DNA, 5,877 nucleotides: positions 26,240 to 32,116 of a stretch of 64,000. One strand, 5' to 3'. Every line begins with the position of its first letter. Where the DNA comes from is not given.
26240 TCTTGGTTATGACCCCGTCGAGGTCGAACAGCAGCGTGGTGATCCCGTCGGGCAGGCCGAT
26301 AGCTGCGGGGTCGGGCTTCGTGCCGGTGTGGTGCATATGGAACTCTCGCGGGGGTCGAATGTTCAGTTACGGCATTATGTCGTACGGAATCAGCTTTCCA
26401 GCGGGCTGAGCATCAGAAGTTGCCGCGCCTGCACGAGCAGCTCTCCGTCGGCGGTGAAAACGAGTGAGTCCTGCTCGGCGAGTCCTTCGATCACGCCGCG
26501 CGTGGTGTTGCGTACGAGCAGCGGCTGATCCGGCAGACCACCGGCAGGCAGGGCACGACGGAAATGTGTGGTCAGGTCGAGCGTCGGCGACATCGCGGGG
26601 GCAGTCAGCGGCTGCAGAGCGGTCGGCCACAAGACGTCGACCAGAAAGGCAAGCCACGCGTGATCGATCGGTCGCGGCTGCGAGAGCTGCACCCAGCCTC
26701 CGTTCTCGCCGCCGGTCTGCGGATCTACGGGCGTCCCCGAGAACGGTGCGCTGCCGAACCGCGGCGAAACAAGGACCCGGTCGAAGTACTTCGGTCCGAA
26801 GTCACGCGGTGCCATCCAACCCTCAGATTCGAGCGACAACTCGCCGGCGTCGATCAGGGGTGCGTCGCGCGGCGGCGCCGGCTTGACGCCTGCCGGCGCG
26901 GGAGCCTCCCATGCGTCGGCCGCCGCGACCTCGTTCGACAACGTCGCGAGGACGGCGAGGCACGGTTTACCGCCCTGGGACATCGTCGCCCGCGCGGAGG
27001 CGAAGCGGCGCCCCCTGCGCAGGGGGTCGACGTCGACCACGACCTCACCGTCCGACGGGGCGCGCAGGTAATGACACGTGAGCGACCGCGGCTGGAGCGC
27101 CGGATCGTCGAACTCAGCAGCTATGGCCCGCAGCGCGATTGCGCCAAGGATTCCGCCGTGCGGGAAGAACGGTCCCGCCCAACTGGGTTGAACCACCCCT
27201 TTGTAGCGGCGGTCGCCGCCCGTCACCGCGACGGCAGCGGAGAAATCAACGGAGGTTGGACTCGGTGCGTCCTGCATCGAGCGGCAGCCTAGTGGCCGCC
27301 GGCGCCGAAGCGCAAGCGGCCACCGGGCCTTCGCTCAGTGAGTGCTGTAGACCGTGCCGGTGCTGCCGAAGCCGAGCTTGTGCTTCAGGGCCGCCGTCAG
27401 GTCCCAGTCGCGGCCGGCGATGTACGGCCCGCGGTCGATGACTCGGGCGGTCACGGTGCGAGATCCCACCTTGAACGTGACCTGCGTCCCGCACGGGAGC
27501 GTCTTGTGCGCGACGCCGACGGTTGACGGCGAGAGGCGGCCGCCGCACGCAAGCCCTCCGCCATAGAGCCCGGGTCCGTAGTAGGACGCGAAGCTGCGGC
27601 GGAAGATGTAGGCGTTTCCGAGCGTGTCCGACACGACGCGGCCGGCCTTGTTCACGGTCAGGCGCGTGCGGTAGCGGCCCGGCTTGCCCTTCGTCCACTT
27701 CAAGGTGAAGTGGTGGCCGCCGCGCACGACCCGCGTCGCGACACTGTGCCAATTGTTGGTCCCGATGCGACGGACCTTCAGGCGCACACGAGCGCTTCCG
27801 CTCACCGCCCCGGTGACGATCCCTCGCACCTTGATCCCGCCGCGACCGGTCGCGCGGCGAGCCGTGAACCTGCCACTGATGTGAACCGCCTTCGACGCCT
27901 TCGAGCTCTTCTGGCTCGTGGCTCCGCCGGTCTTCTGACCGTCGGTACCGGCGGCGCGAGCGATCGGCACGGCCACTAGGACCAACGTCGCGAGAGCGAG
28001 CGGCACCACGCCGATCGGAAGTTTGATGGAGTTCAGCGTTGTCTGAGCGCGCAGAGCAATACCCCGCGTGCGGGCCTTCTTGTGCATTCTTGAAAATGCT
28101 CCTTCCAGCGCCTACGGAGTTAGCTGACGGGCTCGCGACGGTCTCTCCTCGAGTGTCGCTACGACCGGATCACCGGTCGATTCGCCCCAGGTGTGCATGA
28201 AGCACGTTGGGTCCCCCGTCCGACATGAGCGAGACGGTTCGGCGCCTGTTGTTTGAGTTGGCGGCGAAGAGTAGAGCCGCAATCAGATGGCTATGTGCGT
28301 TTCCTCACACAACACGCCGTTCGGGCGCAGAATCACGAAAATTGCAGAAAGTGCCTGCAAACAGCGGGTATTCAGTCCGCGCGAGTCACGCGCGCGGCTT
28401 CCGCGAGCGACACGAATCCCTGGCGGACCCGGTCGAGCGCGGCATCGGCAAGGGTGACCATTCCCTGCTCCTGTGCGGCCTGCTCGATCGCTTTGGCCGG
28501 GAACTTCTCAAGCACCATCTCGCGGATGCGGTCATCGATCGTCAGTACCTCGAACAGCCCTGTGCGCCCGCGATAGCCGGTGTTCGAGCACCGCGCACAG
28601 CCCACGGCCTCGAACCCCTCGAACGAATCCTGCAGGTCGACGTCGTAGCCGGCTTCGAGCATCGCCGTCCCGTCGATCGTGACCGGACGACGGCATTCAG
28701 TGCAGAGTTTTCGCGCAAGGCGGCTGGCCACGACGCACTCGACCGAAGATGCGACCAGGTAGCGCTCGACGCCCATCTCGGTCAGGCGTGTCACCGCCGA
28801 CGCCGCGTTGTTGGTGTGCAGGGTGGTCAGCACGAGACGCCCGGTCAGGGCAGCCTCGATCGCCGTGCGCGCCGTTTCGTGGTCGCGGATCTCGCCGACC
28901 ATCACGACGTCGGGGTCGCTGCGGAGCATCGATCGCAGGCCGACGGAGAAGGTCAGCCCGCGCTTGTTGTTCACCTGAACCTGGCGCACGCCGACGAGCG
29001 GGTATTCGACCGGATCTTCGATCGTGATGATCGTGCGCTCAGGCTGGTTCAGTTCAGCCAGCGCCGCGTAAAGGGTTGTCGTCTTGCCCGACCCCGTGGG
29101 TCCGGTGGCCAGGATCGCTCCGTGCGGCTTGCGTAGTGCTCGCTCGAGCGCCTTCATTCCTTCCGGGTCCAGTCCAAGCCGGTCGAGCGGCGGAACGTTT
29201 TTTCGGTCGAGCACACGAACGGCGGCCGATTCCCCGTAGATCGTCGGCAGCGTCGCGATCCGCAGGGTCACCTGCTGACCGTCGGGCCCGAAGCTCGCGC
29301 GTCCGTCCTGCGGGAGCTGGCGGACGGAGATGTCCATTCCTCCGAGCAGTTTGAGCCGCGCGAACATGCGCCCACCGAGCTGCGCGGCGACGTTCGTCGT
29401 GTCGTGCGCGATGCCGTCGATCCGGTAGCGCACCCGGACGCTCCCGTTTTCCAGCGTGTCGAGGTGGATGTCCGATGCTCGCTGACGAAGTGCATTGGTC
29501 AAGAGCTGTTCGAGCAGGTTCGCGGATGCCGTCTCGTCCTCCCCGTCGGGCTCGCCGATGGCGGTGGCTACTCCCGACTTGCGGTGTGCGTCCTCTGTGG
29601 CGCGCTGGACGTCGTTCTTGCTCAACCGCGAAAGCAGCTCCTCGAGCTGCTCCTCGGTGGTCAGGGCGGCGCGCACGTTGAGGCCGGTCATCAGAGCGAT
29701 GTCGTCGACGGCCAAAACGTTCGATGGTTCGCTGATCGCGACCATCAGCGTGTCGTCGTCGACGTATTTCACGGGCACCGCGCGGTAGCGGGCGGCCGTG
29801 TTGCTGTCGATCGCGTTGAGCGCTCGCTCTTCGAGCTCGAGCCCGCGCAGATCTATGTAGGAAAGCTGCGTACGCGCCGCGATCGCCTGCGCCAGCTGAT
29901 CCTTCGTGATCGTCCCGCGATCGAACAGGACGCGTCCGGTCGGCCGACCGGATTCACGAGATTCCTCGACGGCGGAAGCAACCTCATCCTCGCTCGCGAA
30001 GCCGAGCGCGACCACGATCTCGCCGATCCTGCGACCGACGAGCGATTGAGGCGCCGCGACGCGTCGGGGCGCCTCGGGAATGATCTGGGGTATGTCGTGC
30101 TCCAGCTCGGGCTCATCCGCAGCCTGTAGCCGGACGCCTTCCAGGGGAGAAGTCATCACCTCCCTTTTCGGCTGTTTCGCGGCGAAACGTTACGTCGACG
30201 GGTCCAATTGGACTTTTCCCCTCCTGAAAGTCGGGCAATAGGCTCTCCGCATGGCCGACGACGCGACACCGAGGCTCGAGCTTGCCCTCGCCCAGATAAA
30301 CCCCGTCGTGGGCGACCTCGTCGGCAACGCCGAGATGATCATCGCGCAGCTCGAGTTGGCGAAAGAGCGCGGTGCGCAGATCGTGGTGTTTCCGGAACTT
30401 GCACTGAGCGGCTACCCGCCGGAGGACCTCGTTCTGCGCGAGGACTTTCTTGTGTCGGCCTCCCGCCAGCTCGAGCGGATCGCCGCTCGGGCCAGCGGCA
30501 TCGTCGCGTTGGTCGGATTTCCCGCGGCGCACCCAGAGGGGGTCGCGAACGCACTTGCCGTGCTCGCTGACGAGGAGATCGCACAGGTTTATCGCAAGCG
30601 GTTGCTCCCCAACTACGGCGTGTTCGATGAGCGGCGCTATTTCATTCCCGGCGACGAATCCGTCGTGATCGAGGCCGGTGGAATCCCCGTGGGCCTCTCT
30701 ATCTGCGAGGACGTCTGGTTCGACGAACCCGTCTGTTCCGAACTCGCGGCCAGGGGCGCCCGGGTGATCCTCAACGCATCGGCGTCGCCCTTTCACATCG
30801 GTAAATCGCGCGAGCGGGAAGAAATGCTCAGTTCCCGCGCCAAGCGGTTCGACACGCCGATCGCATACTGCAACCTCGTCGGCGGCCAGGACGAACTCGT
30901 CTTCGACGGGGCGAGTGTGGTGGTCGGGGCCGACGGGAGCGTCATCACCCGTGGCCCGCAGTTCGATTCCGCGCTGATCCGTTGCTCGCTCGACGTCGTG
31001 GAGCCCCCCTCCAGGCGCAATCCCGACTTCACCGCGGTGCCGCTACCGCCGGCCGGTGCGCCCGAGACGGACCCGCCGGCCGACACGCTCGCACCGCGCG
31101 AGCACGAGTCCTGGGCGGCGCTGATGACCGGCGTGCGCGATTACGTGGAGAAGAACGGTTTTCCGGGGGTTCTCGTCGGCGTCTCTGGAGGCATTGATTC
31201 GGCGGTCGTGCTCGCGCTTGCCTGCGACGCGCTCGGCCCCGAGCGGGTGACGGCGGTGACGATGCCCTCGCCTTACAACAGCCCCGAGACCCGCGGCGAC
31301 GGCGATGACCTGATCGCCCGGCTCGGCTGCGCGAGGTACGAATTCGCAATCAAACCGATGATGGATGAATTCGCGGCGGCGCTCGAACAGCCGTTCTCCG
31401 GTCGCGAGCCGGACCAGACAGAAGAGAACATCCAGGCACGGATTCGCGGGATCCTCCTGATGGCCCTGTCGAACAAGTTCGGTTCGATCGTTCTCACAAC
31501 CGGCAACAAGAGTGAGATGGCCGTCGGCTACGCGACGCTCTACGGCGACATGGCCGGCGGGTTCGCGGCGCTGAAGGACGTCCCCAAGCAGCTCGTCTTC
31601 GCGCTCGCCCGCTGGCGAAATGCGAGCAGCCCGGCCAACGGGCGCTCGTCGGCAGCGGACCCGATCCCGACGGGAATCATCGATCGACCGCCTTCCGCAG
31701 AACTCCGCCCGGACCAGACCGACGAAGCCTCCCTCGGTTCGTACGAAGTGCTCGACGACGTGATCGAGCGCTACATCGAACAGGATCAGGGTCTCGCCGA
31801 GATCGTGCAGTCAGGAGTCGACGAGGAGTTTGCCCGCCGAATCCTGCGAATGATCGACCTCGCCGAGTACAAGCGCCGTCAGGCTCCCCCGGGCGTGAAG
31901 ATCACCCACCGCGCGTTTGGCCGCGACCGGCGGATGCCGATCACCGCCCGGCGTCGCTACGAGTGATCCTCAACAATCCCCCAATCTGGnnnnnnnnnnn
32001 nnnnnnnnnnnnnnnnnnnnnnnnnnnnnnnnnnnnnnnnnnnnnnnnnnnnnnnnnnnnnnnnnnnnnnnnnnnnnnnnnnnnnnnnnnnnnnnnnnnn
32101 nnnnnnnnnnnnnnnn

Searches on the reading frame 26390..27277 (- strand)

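Call 38: search_protein_families(library=pfam, proteins=[window:26390-27277:-], max_evalue=0.001)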
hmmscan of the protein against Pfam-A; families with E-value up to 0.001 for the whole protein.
window:26390-27277:- (295 aa): 2 families
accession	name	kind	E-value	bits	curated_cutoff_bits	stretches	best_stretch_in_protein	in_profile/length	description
PF13622.12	4HBT_3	-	2.3e-19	69.9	24.3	1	31-113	3-82/83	Acyl-CoA thioesterase N-terminal domain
PF20789.3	4HBT_3C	-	1e-17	65.1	24.1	1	161-289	15-139/140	Acyl-CoA thioesterase C-terminal domain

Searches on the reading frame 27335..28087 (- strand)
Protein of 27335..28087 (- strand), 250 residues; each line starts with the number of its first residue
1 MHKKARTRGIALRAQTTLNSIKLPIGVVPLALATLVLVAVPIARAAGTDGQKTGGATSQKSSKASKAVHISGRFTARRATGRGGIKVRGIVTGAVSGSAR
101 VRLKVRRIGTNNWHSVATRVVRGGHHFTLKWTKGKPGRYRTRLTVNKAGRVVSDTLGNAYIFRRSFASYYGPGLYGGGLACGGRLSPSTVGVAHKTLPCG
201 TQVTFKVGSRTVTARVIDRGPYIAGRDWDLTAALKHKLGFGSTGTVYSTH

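Call 38: search_protein_families(library=pfam, proteins=[window:27335-28087:-], max_evalue=0.001)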
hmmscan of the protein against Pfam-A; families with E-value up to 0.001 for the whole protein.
window:27335-28087:- (250 aa): 1 family
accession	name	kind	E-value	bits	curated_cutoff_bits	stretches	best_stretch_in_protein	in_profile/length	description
PF03330.24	DPBB_1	-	4e-10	40.2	28.8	1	174-246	8-79/83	Lytic transglycolase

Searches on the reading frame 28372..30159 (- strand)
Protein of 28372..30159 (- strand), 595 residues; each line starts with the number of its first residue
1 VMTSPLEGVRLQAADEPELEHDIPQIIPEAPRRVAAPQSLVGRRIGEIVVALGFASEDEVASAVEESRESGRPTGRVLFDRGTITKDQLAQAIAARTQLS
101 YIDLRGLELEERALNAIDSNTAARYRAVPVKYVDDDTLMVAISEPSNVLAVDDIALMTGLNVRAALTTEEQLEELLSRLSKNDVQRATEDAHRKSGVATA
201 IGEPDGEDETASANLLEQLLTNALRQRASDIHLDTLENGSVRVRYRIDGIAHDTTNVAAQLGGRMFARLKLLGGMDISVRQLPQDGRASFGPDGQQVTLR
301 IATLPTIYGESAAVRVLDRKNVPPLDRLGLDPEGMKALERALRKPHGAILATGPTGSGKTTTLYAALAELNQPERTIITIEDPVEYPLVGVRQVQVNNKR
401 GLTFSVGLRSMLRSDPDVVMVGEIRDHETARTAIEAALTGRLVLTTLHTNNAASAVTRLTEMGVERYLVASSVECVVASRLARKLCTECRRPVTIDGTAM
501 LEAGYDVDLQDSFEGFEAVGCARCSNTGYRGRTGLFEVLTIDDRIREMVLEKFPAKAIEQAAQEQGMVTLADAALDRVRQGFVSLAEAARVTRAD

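Call 38: search_protein_families(library=pfam, proteins=[window:28372-30159:-], max_evalue=0.001)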
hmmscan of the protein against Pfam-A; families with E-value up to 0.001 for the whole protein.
window:28372-30159:- (595 aa): 4 families
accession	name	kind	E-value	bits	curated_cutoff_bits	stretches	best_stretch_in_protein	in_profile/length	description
PF00437.27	T2SSE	-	1.4e-119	399.5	24.9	1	208-590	4-370/370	Type II/IV secretion system protein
PF05157.20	MshEN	-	2.3e-14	53.6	23.1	1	98-182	2-86/90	MshEN domain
PF25199.1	nSTAND_NTPase5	-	3.3e-05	24.2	34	1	343-390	38-86/145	Novel STAND NTPase 5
PF13401.12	AAA_22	-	0.00013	22.8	27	0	345-384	4-43/130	AAA domain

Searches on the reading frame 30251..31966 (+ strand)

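Call 38: search_protein_families(library=pfam, proteins=[window:30251-31966:+], max_evalue=0.001)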
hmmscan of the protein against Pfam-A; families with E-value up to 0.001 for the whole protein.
window:30251-31966:+ (571 aa): 2 families
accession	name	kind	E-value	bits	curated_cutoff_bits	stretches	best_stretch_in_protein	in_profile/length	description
PF02540.23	NAD_synthase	-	1.8e-67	227.4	21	1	288-545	2-242/242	NAD synthase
PF00795.27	CN_hydrolase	-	8e-32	111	23.2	1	11-243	2-242/256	Carbon-nitrogen hydrolase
